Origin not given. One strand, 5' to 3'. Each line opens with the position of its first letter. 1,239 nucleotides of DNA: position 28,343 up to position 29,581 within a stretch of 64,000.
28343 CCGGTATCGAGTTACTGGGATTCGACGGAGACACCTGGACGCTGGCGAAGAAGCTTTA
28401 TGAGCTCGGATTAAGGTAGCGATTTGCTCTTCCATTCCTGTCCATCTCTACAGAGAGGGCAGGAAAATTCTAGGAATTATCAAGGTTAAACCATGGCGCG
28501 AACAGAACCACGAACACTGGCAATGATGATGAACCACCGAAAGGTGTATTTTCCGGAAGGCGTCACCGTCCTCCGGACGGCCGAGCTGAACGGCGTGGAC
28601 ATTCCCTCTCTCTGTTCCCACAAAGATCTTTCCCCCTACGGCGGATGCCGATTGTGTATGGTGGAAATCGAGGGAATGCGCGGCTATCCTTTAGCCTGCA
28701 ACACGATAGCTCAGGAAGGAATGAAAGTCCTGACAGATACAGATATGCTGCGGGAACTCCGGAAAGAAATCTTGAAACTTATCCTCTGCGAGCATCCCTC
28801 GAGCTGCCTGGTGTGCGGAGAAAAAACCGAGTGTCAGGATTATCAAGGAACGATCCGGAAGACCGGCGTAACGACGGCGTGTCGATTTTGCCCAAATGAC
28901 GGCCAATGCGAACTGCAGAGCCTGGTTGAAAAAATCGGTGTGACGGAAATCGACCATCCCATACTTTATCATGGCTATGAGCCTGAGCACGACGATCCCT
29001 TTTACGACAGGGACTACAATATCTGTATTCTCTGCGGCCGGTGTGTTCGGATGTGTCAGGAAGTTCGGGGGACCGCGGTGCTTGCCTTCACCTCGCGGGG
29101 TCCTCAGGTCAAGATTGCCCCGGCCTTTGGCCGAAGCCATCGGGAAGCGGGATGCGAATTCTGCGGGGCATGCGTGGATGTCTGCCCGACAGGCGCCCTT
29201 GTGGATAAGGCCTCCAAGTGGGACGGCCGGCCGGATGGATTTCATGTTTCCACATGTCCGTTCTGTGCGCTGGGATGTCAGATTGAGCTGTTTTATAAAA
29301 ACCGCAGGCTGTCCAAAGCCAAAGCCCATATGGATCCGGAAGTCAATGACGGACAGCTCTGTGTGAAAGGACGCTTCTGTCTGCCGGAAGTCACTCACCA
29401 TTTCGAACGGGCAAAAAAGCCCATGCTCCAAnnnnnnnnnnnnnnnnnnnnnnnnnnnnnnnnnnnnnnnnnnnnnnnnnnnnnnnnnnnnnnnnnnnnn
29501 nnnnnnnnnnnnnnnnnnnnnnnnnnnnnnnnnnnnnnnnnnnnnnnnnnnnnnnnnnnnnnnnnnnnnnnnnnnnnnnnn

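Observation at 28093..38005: Nine-gene redox operon combining NfnAB-like, NuoEFG-like and a sensory-type [FeFe]-hydrogenase-like protein, with no catalytic hydrogenase or FDH site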

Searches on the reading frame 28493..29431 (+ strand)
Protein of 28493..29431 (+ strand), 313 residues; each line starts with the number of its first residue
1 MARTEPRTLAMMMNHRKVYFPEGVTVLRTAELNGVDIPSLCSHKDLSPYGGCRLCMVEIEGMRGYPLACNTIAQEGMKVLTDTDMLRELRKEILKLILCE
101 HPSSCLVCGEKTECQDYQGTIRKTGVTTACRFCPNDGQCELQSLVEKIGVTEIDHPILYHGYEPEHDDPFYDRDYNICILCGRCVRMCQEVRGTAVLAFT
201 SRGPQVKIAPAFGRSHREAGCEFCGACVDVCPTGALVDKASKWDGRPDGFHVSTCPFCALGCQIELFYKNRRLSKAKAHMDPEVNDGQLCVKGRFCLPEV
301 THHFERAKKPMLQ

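Call 52: search_solved_structures(query=window:28493-29431:+, max_evalue=1e-15, show_alignments=5)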
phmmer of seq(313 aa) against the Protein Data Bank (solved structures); distinct sequences matched with E-value up to 1e-15: 70 (the best 60 are shown).
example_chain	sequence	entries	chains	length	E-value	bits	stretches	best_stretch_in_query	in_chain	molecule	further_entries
9wxb_B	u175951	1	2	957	3.8e-53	184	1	13-312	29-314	Formate dehydrogenase alpha subunit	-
6tg9_A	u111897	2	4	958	4e-52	180.6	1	14-312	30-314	Formate dehydrogenase subunit alpha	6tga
7t2r_A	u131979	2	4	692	2.3e-47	164.9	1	128-312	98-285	NiFe hydrogenase subunit A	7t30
9bov_A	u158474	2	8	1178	6.3e-45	156.9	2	133-301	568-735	Molybdopterin oxidoreductase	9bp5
8oh5_C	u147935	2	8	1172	2.2e-41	145.3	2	133-299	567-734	Formate dehydrogenase-O, major subunit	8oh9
7q4v_A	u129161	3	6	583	4.3e-38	134.5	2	10-114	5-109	Iron hydrogenase HydA1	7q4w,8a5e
7q5y_A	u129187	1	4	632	1.7e-37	132.5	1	18-303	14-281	NADH dehydrogenase I chain G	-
8a6t_A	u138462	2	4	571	4.7e-35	124.5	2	133-240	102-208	Electron bifurcating hydrogenase subunit HydA1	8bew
9f5x_C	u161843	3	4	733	1.4e-32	116.4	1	9-115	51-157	NADH:ubiquinone oxidoreductase 78 kDa subunit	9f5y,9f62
7arc_G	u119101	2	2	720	5.7e-32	114.3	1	10-115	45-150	75 kDa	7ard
7p5h_A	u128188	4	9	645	1.3e-31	113.1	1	130-237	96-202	Fe-hydrogenase, subunit alpha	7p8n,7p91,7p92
7e5z_A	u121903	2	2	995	2e-31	112.5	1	165-312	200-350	Formate dehydrogenase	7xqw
7vw6_A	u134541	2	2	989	2e-31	112.5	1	165-312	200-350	Formate dehydrogenase | Tungsten-containing formate dehydrogenase alpha subunit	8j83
8e9g_G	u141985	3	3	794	1.5e-30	109.7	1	9-115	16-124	NADH-quinone oxidoreductase subunit G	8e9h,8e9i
6x89_S1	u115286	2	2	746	6.3e-29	104.3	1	14-115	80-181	NADH dehydrogenase [ubiquinone] iron-sulfur protein 1, mitochondrial | NDUS1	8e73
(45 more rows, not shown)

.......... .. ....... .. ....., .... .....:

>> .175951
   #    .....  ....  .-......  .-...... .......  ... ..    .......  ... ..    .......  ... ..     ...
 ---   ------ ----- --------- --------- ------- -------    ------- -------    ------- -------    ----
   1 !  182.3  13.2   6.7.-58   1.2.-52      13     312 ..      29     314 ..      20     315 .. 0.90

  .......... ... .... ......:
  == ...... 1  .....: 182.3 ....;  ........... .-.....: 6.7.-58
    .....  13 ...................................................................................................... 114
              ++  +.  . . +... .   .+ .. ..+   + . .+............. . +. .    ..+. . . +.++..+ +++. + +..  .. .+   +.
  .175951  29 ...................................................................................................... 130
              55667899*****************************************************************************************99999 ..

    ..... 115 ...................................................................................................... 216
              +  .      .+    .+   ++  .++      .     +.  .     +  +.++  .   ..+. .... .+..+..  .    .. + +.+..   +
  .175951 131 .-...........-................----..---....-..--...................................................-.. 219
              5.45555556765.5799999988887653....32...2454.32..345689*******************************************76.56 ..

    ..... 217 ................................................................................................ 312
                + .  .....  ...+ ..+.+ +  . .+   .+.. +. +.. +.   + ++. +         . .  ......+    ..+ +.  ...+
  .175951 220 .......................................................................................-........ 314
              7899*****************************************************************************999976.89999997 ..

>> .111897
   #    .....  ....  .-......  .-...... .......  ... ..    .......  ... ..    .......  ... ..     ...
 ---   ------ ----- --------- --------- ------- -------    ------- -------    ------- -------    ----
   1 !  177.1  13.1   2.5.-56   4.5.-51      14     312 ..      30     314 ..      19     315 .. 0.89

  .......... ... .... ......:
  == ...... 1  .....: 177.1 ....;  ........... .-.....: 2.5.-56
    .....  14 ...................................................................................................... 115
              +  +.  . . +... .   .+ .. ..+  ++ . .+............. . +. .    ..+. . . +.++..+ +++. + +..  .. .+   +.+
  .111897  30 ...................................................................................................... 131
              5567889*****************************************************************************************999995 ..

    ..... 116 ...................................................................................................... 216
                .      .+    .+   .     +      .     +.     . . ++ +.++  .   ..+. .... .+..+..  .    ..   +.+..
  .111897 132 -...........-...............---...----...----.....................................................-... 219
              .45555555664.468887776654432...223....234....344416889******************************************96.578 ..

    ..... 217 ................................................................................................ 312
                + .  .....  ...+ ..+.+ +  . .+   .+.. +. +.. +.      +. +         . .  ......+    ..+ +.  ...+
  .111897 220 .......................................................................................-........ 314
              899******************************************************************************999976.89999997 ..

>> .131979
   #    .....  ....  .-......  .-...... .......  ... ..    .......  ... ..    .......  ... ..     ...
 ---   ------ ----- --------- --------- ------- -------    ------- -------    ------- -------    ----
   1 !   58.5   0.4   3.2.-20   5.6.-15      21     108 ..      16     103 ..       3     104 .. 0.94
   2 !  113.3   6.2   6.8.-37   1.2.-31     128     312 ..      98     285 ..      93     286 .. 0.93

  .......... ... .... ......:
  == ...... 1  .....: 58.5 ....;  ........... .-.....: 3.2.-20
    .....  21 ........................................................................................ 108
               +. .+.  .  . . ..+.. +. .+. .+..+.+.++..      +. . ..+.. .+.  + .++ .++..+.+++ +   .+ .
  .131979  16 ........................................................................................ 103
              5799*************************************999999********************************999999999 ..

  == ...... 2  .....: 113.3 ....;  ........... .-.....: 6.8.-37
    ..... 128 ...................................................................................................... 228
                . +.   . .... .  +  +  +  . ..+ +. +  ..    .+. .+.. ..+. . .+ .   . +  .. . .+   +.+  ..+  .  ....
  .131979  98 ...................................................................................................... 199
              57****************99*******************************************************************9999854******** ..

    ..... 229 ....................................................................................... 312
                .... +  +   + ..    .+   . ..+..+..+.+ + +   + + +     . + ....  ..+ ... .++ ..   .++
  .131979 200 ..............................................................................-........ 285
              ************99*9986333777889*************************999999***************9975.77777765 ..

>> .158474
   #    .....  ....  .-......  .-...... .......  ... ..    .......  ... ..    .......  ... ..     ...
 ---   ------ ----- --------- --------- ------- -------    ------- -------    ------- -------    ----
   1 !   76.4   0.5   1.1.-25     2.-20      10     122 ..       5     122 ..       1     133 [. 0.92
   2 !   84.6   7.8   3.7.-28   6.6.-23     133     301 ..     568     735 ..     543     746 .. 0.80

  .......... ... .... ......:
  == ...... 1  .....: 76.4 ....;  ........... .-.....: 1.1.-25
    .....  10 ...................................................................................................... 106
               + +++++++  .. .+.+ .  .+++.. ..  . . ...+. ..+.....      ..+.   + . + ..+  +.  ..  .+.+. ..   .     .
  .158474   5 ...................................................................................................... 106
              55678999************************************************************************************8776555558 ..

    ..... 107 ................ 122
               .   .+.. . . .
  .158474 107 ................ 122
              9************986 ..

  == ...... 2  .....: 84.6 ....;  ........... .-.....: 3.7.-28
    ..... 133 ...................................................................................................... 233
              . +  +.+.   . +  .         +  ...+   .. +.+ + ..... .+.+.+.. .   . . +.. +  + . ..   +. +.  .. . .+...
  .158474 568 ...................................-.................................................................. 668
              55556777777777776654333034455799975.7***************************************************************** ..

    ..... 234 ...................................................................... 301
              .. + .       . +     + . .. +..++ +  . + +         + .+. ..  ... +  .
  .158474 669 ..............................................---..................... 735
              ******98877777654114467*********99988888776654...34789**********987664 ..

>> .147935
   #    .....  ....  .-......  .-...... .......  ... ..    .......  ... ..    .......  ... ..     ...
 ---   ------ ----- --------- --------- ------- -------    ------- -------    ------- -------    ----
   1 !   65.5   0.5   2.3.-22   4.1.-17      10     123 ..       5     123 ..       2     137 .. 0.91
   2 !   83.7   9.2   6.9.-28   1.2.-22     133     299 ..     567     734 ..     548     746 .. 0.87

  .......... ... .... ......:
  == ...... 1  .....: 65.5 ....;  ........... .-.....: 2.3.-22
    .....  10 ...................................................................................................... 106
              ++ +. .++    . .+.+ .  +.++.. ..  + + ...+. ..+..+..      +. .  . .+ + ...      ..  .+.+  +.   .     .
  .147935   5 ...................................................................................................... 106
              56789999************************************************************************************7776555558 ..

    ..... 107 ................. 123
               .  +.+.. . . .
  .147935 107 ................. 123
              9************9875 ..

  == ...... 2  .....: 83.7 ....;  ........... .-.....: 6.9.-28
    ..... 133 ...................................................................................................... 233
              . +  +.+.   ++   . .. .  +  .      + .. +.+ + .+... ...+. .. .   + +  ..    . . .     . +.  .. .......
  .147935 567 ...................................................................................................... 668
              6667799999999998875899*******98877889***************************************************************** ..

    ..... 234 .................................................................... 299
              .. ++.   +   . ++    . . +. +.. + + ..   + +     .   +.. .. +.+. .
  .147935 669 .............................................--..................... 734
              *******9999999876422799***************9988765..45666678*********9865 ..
